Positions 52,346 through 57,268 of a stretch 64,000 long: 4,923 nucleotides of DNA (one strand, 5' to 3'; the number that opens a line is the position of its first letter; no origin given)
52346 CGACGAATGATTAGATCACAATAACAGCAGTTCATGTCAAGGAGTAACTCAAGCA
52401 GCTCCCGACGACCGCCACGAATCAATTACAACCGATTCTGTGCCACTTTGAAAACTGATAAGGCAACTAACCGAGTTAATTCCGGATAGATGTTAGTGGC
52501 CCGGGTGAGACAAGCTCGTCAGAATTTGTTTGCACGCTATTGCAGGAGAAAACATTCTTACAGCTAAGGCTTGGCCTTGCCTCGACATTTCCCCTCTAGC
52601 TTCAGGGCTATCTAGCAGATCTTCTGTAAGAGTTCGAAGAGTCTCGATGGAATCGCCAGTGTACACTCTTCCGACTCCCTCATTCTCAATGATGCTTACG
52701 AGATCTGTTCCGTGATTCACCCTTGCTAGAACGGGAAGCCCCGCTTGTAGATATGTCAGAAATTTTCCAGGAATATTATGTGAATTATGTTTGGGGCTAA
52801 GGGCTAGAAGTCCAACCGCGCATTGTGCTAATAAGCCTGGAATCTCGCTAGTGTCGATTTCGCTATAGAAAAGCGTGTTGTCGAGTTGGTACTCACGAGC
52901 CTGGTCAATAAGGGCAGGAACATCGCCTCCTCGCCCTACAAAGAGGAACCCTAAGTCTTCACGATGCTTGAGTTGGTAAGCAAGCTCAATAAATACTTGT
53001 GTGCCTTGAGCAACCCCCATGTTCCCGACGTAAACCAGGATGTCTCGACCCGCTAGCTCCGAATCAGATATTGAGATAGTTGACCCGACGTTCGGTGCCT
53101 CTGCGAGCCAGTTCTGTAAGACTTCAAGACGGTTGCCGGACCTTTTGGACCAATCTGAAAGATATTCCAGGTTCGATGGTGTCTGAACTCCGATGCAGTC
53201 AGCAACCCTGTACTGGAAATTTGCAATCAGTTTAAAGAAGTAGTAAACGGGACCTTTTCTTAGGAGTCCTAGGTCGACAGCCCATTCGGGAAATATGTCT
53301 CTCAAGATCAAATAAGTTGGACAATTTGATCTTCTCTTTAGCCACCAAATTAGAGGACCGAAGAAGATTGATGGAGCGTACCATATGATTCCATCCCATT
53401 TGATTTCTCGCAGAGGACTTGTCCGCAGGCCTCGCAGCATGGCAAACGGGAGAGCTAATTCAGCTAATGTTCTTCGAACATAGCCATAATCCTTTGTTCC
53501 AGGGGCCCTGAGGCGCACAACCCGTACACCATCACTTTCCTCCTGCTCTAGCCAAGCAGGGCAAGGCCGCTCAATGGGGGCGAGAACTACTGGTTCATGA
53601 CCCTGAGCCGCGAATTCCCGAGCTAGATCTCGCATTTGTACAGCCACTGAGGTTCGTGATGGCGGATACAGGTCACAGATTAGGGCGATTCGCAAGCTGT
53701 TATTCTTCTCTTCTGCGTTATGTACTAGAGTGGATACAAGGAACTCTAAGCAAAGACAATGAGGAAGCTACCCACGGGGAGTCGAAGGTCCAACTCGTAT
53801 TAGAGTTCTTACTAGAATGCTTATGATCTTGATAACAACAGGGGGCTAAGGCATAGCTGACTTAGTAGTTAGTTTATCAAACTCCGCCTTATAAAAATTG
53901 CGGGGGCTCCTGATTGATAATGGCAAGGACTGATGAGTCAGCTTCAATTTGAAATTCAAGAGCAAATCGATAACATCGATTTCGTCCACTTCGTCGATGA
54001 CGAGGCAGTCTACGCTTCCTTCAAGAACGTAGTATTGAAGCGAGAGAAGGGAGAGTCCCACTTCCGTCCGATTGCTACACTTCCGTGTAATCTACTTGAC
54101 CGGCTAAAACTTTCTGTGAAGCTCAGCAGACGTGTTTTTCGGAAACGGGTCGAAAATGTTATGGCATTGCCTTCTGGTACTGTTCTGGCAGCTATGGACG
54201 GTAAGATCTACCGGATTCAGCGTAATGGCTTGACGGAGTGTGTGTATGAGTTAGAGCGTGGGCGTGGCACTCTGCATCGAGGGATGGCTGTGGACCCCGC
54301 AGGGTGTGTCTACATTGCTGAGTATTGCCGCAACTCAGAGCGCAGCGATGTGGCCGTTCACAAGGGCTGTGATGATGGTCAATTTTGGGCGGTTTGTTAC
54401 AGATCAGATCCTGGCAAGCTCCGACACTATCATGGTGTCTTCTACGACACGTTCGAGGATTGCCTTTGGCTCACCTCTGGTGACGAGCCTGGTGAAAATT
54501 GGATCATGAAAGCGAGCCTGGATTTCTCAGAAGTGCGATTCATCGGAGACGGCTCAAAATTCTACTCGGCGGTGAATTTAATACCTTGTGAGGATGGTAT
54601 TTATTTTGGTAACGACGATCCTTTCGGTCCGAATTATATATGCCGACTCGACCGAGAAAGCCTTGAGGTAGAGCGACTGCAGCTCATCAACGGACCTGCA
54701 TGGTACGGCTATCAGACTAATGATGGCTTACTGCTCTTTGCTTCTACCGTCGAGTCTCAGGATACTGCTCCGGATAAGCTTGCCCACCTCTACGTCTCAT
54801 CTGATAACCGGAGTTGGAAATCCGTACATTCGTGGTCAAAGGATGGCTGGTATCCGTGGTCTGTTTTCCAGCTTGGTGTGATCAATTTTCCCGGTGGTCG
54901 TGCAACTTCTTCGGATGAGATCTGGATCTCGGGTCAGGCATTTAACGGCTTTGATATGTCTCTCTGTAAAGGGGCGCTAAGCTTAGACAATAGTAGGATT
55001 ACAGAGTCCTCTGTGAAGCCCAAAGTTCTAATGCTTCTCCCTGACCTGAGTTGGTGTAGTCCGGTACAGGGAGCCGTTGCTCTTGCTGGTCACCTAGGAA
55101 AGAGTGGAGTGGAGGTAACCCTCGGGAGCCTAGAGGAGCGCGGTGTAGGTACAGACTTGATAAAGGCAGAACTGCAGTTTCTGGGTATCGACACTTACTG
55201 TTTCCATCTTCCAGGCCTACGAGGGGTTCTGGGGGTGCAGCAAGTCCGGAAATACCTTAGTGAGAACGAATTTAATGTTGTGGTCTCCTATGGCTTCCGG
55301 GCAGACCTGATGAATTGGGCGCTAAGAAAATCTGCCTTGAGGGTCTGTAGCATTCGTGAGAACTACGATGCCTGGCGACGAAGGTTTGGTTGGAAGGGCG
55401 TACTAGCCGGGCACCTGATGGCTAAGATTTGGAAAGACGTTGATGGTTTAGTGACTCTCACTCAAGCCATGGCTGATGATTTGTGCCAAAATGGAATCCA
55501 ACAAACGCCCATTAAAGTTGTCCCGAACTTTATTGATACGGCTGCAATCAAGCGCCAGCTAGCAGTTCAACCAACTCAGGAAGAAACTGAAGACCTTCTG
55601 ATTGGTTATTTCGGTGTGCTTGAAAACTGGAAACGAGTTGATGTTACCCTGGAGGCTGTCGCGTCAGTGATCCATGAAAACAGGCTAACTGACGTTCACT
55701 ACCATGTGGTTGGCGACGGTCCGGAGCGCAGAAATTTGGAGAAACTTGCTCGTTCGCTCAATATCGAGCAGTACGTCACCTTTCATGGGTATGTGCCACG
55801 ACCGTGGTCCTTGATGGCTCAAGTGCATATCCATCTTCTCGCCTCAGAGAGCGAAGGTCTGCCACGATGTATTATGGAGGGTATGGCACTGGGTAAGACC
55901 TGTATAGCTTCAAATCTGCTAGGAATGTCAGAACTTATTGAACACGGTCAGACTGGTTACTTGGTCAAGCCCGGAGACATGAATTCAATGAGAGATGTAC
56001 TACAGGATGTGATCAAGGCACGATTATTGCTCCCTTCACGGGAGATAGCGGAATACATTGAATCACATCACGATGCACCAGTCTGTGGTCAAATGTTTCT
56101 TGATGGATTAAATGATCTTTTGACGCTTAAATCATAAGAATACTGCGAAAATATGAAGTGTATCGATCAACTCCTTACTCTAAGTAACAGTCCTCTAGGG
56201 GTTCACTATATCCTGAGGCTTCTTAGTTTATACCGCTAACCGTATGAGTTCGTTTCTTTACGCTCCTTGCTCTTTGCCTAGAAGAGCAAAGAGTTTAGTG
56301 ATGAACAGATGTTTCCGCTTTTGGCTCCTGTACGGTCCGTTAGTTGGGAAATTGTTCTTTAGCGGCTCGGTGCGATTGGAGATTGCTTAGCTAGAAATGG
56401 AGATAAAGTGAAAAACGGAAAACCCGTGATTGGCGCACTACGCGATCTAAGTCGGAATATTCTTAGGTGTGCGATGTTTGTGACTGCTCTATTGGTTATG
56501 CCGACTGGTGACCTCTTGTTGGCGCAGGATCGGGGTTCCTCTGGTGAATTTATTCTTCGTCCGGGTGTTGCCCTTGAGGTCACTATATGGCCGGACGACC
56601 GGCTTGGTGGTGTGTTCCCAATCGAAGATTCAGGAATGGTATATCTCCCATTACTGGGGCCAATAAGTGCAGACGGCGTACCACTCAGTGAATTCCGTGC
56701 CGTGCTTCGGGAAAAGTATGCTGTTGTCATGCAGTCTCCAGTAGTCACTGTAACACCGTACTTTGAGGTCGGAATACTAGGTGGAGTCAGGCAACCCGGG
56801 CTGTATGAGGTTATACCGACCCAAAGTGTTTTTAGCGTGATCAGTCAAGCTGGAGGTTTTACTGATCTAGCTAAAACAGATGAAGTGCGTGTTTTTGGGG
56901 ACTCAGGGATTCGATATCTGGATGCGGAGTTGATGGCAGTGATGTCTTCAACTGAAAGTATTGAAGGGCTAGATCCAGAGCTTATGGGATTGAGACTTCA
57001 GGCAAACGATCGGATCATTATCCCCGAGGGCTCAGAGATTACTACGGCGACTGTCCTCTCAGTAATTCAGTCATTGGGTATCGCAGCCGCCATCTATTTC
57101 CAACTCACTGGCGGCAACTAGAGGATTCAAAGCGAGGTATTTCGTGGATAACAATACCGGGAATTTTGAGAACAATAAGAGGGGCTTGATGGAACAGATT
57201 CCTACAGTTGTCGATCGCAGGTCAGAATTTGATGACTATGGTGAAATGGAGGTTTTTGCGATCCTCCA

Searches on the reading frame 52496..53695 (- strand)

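Call 27: search_protein_families(library=pfam, proteins=[window:52496-53695:-])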
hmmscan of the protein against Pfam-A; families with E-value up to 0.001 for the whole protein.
window:52496-53695:- (400 aa): 4 families
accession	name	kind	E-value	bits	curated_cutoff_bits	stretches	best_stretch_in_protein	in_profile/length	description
PF13579.12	Glyco_trans_4_4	-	2.9e-13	50.9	29.7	1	17-196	3-158/158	Glycosyl transferase 4-like domain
PF00534.26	Glycos_transf_1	-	2.8e-10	40.4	26.4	1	216-375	14-170/172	Glycosyl transferases group 1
PF13692.12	Glyco_trans_1_4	-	1.6e-09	38.6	27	1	218-346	2-125/142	Glycosyl transferases group 1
PF13439.12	Glyco_transf_4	-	9.2e-06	26.2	28.5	1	17-195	4-164/170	Glycosyltransferase Family 4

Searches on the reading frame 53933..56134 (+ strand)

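Call 27: search_protein_families(library=pfam, proteins=[window:53933-56134:+])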
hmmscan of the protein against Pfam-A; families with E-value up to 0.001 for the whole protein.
window:53933-56134:+ (734 aa): 4 families
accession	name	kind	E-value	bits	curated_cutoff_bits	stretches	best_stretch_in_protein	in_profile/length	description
PF13692.12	Glyco_trans_1_4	-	5.3e-30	105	27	1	556-694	3-140/142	Glycosyl transferases group 1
PF00534.26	Glycos_transf_1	-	6.6e-30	104.3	26.4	1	546-697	7-159/172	Glycosyl transferases group 1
PF13439.12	Glyco_transf_4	-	1.2e-11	45.4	28.5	1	381-537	8-169/170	Glycosyltransferase Family 4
PF13579.12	Glyco_trans_4_4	-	7e-11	43.2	29.7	1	382-532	8-157/158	Glycosyl transferase 4-like domain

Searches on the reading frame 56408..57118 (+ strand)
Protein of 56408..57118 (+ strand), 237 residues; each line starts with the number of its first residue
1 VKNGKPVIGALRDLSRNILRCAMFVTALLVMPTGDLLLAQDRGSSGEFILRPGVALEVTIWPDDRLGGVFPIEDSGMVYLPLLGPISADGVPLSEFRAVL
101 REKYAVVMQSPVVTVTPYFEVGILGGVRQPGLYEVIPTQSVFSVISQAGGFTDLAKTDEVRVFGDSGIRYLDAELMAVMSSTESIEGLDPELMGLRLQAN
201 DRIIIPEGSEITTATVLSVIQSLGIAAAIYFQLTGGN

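Call 27: search_protein_families(library=pfam, proteins=[window:56408-57118:+])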
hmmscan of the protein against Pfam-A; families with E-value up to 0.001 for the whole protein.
window:56408-57118:+ (237 aa): 2 families
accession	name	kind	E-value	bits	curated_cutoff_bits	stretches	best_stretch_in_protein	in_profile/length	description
PF02563.21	Poly_export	-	5.5e-11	42.9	28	1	46-116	5-75/77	Polysaccharide biosynthesis/export protein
PF10531.15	SLBB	-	3e-08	33.8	27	1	121-162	2-43/55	SLBB domain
